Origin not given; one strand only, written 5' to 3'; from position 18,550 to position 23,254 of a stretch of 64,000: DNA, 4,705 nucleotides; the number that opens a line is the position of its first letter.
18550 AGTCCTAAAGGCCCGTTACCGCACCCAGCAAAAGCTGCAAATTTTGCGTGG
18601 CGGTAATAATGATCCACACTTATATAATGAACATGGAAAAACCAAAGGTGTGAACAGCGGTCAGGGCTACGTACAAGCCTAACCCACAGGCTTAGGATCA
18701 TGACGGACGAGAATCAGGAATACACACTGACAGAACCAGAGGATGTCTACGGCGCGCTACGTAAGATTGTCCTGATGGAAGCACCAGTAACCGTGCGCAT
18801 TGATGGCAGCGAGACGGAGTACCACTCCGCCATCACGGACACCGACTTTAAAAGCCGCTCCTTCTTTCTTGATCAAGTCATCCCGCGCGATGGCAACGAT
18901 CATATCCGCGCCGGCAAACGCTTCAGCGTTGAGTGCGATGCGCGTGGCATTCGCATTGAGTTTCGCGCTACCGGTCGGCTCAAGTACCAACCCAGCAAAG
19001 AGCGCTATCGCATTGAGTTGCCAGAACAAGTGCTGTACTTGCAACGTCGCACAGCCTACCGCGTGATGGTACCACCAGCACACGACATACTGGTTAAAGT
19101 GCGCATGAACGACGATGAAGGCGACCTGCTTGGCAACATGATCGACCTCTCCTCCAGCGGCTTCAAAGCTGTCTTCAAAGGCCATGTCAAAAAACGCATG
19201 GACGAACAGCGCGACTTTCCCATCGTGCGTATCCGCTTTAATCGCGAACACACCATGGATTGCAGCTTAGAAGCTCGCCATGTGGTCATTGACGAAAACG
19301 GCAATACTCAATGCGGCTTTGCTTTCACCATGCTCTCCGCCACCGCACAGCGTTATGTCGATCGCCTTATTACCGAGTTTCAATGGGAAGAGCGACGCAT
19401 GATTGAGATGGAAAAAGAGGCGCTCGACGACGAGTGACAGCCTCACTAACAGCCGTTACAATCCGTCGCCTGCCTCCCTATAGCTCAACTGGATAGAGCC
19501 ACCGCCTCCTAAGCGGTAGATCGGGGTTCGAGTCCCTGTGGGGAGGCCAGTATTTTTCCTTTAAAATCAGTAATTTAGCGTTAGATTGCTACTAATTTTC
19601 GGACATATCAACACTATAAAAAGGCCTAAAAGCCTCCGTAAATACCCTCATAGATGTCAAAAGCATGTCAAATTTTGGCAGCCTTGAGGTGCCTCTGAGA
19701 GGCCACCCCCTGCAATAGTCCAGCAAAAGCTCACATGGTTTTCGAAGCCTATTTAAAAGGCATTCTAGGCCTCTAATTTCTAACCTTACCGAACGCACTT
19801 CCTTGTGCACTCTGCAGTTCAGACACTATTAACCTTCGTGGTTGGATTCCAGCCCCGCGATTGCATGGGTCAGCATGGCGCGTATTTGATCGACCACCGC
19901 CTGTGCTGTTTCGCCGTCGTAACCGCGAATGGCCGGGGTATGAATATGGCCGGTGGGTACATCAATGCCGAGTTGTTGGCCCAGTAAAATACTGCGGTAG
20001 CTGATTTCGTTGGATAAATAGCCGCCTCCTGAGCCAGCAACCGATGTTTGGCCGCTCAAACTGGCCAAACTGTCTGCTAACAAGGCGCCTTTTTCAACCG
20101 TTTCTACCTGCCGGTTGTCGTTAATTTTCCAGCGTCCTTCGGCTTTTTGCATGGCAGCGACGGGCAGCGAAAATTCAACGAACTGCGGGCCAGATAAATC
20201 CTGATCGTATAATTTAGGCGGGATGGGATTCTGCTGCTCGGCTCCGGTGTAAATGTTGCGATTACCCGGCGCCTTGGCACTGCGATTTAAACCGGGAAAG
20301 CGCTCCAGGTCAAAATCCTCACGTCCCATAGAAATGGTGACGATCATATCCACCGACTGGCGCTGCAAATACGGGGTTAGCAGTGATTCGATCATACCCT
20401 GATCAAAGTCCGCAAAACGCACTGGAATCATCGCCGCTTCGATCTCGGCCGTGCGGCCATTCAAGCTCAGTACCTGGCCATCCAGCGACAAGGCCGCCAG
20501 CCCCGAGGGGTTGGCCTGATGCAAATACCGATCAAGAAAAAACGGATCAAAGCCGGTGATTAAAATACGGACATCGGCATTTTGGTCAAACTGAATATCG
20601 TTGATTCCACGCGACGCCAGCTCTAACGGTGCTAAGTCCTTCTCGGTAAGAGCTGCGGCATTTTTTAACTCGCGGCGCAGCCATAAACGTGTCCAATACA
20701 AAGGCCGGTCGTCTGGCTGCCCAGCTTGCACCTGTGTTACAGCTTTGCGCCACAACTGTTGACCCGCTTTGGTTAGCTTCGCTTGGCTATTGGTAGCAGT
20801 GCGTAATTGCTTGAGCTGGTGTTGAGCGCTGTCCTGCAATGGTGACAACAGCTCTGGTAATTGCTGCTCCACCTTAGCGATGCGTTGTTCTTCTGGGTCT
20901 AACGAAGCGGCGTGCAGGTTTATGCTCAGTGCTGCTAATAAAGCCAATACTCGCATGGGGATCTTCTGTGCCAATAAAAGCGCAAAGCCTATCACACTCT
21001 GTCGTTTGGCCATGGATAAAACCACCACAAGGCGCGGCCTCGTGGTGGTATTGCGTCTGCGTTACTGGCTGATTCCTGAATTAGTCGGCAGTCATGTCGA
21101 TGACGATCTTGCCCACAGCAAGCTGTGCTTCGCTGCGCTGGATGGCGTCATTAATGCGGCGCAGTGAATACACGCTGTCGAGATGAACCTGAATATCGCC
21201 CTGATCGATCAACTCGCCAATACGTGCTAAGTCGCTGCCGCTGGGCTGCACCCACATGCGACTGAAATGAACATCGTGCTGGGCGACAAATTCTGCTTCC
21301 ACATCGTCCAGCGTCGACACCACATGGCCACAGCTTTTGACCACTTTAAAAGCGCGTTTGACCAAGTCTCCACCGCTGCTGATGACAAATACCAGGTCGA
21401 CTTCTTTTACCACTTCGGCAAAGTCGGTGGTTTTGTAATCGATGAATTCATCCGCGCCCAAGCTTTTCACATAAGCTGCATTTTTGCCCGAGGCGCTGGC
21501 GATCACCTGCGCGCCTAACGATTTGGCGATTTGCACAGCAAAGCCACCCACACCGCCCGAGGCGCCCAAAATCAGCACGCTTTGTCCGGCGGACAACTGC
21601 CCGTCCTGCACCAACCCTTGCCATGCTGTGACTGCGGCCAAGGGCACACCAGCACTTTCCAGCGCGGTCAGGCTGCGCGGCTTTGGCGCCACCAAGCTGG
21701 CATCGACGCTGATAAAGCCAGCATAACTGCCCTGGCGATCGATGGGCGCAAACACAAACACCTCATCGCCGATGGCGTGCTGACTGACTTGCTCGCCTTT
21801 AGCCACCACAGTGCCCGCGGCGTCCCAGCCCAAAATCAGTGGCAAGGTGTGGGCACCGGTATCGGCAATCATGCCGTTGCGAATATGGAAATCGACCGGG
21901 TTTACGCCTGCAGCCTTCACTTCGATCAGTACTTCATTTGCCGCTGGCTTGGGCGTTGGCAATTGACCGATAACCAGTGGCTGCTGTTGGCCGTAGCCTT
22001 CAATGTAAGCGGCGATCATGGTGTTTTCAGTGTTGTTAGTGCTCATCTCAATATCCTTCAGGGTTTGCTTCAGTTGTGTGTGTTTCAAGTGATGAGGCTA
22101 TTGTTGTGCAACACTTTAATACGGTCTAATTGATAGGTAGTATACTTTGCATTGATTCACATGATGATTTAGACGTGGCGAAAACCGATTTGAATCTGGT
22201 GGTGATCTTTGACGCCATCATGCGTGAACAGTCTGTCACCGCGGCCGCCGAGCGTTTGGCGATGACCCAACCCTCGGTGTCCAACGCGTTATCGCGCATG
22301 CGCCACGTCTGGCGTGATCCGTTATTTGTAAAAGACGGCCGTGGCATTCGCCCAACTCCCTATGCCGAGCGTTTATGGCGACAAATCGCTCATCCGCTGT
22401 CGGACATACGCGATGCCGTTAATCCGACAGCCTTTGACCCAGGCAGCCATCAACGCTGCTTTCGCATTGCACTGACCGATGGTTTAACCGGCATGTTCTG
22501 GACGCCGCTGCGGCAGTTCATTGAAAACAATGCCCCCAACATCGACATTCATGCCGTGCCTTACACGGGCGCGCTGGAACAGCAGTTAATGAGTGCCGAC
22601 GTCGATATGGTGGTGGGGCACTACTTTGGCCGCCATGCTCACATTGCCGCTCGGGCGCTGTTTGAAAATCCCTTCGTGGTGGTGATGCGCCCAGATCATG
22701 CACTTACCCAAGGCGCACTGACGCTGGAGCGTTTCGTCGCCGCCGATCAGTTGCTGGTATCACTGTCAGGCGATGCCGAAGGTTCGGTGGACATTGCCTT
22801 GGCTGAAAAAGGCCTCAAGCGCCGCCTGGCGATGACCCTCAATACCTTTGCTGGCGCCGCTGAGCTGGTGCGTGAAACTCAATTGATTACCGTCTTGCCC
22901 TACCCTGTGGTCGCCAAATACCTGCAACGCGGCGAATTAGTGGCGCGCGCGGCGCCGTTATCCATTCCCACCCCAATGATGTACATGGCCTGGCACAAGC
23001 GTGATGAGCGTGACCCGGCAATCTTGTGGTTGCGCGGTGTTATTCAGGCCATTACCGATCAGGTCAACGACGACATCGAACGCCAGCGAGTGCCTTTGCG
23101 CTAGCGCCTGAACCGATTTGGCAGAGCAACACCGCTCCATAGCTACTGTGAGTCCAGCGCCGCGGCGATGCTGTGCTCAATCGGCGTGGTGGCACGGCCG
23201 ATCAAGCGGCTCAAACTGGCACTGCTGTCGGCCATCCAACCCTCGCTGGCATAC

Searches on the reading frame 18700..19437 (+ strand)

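Call 49: search_protein_families(library=pfam, proteins=[window:18700-19437:+], max_evalue=0.001)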
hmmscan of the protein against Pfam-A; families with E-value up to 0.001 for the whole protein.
window:18700-19437:+ (245 aa): 2 families
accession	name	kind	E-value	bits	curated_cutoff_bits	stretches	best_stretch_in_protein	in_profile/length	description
PF07317.18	PilZN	-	1.9e-13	50.7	23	1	8-112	1-106/107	Flagellar regulator YcgR, PilZN domain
PF07238.19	PilZ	-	1.5e-08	35.3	22.5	1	115-225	1-101/102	PilZ domain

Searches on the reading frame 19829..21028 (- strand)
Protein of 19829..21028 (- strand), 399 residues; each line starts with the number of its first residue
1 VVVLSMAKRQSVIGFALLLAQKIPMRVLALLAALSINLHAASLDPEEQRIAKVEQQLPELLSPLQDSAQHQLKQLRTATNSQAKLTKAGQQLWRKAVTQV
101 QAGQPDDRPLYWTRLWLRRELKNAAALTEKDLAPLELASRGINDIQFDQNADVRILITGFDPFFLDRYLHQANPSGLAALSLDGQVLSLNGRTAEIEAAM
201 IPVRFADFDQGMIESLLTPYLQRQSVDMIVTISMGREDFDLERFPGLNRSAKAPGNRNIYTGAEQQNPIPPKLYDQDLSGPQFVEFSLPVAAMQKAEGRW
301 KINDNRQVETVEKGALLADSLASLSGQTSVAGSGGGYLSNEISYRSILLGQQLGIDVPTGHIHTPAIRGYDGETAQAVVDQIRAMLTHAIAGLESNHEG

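Call 7: search_protein_families(library=ncbifam, proteins=[window:19829-21028:-], max_evalue=0.00001)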
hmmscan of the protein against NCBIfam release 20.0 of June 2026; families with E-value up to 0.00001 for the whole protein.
window:19829-21028:- (399 aa): 1 family
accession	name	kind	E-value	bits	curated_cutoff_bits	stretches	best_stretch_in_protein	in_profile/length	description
NF009676.0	PRK13197.1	subfamily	2.1e-06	27.9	199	0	154-244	3-82/215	pyroglutamyl-peptidase I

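Call 18: search_protein_families(library=pfam, proteins=[window:19832-21028:-], max_evalue=0.01)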
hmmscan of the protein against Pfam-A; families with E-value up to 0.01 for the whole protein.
window:19832-21028:- (399 aa): 1 family
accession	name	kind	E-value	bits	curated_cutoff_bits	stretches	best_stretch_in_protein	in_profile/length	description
PF01470.22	Peptidase_C15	-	4.1e-07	30.7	22.7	1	154-246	2-83/204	Pyroglutamyl peptidase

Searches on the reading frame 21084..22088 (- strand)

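Call 18: search_protein_families(library=pfam, proteins=[window:21084-22088:-], max_evalue=0.01)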
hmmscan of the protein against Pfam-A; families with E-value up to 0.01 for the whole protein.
window:21084-22088:- (335 aa): 4 families
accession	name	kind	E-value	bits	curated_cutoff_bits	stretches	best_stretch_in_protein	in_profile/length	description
PF13602.12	ADH_zinc_N_2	-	4.9e-23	83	27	1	210-330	1-134/134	Zinc-binding dehydrogenase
PF08240.17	ADH_N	-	7.6e-17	61.9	23.5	1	50-135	2-101/104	Alcohol dehydrogenase GroES-like domain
PF00107.32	ADH_zinc_N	-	8.9e-14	52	31.8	1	179-258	1-87/129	Zinc-binding dehydrogenase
PF01262.27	AlaDh_PNT_C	-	0.00036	20.4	23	1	170-233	30-96/214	Alanine dehydrogenase/PNT, C-terminal domain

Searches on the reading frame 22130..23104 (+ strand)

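Call 18: search_protein_families(library=pfam, proteins=[window:22130-23104:+], max_evalue=0.01)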
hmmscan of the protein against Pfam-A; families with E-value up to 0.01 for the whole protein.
window:22130-23104:+ (324 aa): 2 families
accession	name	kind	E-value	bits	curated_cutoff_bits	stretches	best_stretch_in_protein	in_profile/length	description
PF03466.25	LysR_substrate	-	2e-27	96.4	28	1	108-306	5-205/209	LysR substrate binding domain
PF00126.33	HTH_1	-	4.4e-17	62.2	26.6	1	21-80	1-60/60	Bacterial regulatory helix-turn-helix protein, lysR family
